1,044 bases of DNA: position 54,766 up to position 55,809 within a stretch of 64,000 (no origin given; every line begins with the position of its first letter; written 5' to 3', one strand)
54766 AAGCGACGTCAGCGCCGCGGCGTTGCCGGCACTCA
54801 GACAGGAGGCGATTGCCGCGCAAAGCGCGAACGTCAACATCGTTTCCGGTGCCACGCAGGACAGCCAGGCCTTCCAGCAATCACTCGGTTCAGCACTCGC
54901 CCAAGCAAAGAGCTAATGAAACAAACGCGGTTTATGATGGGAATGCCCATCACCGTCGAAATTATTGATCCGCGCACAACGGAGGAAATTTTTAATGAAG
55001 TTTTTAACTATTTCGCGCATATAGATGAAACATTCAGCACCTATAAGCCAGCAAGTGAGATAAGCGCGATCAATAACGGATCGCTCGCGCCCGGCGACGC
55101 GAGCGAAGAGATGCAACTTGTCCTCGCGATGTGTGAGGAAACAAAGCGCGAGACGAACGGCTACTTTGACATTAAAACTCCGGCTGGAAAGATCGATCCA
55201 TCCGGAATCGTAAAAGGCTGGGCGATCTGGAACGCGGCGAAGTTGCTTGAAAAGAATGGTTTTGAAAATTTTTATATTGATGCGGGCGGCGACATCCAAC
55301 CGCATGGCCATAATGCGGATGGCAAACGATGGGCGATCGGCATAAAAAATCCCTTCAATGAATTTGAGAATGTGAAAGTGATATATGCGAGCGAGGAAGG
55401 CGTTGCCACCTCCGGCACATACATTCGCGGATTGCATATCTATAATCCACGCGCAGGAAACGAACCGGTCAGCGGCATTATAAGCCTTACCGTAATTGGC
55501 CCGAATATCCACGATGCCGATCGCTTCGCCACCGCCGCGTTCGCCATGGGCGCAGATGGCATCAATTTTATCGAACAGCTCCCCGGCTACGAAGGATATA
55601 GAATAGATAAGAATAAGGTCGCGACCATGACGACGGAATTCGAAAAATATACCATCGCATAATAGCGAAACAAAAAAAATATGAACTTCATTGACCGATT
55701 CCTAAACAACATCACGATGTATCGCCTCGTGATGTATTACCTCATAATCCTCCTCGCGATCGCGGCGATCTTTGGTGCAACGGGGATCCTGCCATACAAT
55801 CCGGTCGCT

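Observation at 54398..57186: Three-gene flavin module: exported FMN-binding protein, ApbE and an RnfD-like membrane domain fused to an FNR-like reductase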

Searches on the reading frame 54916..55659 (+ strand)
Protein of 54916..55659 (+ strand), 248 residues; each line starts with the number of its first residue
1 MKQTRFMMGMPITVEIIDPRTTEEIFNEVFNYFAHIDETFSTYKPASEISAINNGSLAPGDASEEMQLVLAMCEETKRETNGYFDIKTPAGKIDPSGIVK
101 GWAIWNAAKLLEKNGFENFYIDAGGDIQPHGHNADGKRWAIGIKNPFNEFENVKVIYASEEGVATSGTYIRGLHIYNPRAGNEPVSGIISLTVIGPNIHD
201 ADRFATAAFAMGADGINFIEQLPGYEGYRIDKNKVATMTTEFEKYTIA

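Call 3: search_protein_families(library=pfam, proteins=[window:54916-55659:+], max_evalue=1)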
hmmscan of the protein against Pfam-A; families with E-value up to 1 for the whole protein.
window:54916-55659:+ (248 aa): 1 family
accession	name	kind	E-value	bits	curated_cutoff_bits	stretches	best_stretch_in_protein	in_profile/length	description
PF02424.20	ApbE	-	3.3e-43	148.6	25.6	2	91-225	124-262/266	ApbE family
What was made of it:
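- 54916..55662 (+): P2: compact ApbE-type FAD:protein FMN transferase with no leader sequence. Call 3 (PF02424, E=3e-43).
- On ApbE flavin transferase (P2): Call 3: PF02424, E=3e-43.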

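Call 4: search_protein_families(library=ncbifam, proteins=[window:54916-55659:+], max_evalue=1)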
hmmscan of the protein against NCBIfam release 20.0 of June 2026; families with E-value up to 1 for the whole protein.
window:54916-55659:+ (248 aa): 2 families
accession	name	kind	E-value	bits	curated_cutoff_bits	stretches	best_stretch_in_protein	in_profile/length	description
NF007774.0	PRK10461.1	equivalog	5.5e-17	61.7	498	2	91-233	179-330/351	FAD:protein FMN transferase ApbE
NF003322.0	PRK04334.1-2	equivalog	0.24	10.4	290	1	109-171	108-172/295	hypothetical protein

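Call 44: search_solved_structures(query=window:54916-55659:+, max_evalue=0.001, show_alignments=2)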
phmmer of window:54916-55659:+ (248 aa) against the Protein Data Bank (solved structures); distinct sequences matched with E-value up to 0.001: 13.
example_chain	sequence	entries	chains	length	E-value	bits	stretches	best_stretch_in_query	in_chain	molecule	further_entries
4xgw_A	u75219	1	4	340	4.2e-17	65.7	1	84-234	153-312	FAD:protein FMN transferase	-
7esa_A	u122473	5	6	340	7.7e-17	64.8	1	89-238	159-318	FAD:protein FMN transferase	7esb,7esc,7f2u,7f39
2o18_A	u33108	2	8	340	1.5e-16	63.8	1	85-234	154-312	Thiamine biosynthesis lipoprotein apbE | FAD:protein FMN transferase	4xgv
6nxi_A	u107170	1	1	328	5.4e-16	62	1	89-214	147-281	FAD:protein FMN transferase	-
3pnd_A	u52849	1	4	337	6.7e-16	61.7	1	88-226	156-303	Thiamine biosynthesis lipoprotein ApbE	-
4xgx_A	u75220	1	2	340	2.7e-15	59.8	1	85-234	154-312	FAD:protein FMN transferase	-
6nxj_A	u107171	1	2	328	9.2e-15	58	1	89-214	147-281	FAD:protein FMN transferase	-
1vrm_A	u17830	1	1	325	4e-12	49.3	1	91-214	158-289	hypothetical protein TM1553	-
5mgy_H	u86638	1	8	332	1.7e-09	40.7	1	70-226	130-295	FAD:protein FMN transferase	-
4xdt_A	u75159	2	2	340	8.7e-07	31.9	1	92-230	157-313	FAD:protein FMN transferase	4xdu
4ifu_A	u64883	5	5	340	2.6e-06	30.3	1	92-230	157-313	FAD:protein FMN transferase | Thiamine biosynthesis lipoprotein ApbE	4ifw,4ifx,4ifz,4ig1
7mgt_A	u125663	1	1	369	3.2e-06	30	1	92-230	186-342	FAD:protein FMN transferase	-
4xdr_A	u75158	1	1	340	3.4e-05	26.7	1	92-230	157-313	FAD:protein FMN transferase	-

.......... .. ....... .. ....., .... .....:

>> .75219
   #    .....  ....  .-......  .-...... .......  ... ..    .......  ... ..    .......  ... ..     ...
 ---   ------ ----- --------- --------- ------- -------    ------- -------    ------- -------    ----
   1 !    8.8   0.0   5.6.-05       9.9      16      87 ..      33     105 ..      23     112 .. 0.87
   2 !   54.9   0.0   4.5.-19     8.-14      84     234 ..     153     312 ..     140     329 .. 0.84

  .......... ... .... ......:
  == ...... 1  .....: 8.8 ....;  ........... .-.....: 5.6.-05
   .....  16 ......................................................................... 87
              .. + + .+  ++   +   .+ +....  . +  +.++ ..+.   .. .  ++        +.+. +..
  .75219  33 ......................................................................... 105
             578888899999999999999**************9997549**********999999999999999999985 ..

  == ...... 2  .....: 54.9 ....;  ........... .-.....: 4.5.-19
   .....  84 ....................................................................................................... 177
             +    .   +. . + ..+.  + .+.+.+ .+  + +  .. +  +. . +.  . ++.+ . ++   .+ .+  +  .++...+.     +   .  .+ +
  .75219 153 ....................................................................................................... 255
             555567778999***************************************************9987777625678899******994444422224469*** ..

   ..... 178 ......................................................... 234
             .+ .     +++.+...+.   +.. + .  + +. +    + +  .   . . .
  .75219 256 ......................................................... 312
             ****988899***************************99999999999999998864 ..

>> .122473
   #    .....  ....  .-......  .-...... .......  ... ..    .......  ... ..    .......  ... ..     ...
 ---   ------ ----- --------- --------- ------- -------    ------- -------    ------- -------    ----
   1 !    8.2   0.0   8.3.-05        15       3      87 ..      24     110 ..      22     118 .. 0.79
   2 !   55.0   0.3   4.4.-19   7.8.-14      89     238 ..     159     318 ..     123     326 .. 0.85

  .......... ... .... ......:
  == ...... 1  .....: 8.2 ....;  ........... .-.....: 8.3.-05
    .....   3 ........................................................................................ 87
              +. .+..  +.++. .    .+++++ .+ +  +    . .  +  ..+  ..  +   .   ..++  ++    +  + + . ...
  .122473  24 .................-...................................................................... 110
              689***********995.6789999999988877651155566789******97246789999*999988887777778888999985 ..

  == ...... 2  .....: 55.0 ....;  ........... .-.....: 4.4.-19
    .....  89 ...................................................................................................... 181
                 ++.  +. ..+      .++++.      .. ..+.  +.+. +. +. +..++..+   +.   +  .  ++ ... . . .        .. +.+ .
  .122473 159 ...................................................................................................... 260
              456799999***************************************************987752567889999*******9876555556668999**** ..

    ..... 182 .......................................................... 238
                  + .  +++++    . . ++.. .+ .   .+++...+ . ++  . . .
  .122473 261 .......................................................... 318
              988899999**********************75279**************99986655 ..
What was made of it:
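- On ApbE flavin transferase (P2): Call 44: aa 3 aligns to residue 24 of the FmnB chain in 7ESA.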
